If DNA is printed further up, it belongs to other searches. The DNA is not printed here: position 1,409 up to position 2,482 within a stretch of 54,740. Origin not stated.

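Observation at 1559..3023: Cargo pair between integrase and repressor: an alpha/beta hydrolase convergent with an XRE regulator carrying a ligand-binding-like domain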

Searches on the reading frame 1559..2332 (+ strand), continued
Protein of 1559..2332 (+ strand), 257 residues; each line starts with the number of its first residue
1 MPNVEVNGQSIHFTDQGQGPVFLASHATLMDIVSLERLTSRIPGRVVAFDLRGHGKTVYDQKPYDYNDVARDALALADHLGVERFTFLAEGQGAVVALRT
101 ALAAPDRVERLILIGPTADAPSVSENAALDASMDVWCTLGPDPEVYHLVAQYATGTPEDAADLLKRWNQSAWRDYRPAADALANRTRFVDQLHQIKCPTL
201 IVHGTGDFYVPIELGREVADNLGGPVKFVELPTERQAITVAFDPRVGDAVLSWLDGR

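Call 85: find_homologous_proteins(query=A6, max_evalue=1e-20)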
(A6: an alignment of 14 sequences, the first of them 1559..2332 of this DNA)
Query A6 (14 sequences) (257 aa, profile of the alignment): 37 proteins with E <= 1e-20 among 8000 candidates.
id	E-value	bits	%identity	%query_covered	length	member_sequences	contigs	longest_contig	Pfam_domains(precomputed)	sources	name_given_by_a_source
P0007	5.7e-130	450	82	100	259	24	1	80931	PF12697.14,PF03096.21,PF00561.27,PF12146.16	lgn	-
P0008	9.0e-130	450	82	100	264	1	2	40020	PF12697.14,PF03096.21,PF00561.27,PF12146.16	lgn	-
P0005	7.8e-129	447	84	100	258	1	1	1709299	PF12697.14,PF03096.21,PF00561.27,PF12146.16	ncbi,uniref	ncbi:alpha/beta hydrolase [Mycobacterium sp. NPDC050853]|uniref:alpha/beta fold hydrolase n=1 Tax=My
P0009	1.7e-128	446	76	99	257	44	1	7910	PF12697.14,PF03096.21,PF00561.27,PF12146.16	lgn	-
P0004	9.4e-128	443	85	100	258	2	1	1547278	PF12697.14,PF03096.21,PF00561.27,PF12146.16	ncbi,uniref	ncbi:alpha/beta hydrolase [Mycobacteroides salmoniphilum]|uniref:alpha/beta fold hydrolase n=1 Tax=M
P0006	1.5e-127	443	82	100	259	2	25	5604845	PF12697.14,PF03096.21,PF00561.27,PF12146.16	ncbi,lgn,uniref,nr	ncbi:alpha/beta fold hydrolase [Mycobacteroides immunogenum]|uniref:Hydrolase n=1 Tax=Mycobacteroide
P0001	3.0e-127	441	91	100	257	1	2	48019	PF12697.14,PF03096.21,PF00561.27,PF12146.16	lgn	-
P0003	4.5e-127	441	89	100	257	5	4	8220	PF12697.14,PF03096.21,PF00561.27,PF12146.16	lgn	-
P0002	5.2e-125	434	91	100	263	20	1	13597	PF12697.14,PF03096.21,PF00561.27,PF12146.16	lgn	-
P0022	5.5e-125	434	62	99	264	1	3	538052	PF12697.14,PF03096.21,PF00561.27,PF12146.16,PF02230.23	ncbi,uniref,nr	ncbi:alpha/beta hydrolase [Mycobacterium sp. CBMA271]|uniref:alpha/beta fold hydrolase n=1 Tax=uncla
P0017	9.4e-125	433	64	100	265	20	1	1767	PF12697.14,PF03096.21,PF00561.27,PF12146.16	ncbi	-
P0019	4.1e-124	431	64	100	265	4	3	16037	PF12697.14,PF03096.21,PF00561.27,PF12146.16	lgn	-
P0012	9.9e-124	430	65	100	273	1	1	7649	PF12697.14,PF03096.21,PF00561.27,PF12146.16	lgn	-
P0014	3.3e-123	428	68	99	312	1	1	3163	PF12697.14,PF03096.21,PF00561.27,PF12146.16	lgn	-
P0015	1.8e-122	426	66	99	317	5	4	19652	PF07859.20,PF12697.14,PF03096.21,PF00561.27,PF12146.16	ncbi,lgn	-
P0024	5.6e-121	421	58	99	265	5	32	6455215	PF12697.14,PF00561.27,PF12146.16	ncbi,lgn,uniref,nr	ncbi:Non-heme chloroperoxidase [Mycobacterium marinum]|uniref:alpha/beta fold hydrolase n=1 Tax=Myco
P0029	8.1e-113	394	40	97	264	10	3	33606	PF12697.14,PF00561.27,PF12146.16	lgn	-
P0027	1.3e-110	387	46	99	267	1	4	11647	PF12697.14,PF00561.27,PF12146.16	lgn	-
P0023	4.5e-109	382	59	99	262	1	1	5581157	PF12697.14,PF00561.27,PF12146.16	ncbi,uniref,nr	ncbi:alpha/beta fold hydrolase [Mycobacterium spongiae]|uniref:Alpha/beta fold hydrolase n=1 Tax=Myc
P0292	4.6e-42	162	37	85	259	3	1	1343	PF12697.14,PF03096.21,PF00561.27,PF12146.16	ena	-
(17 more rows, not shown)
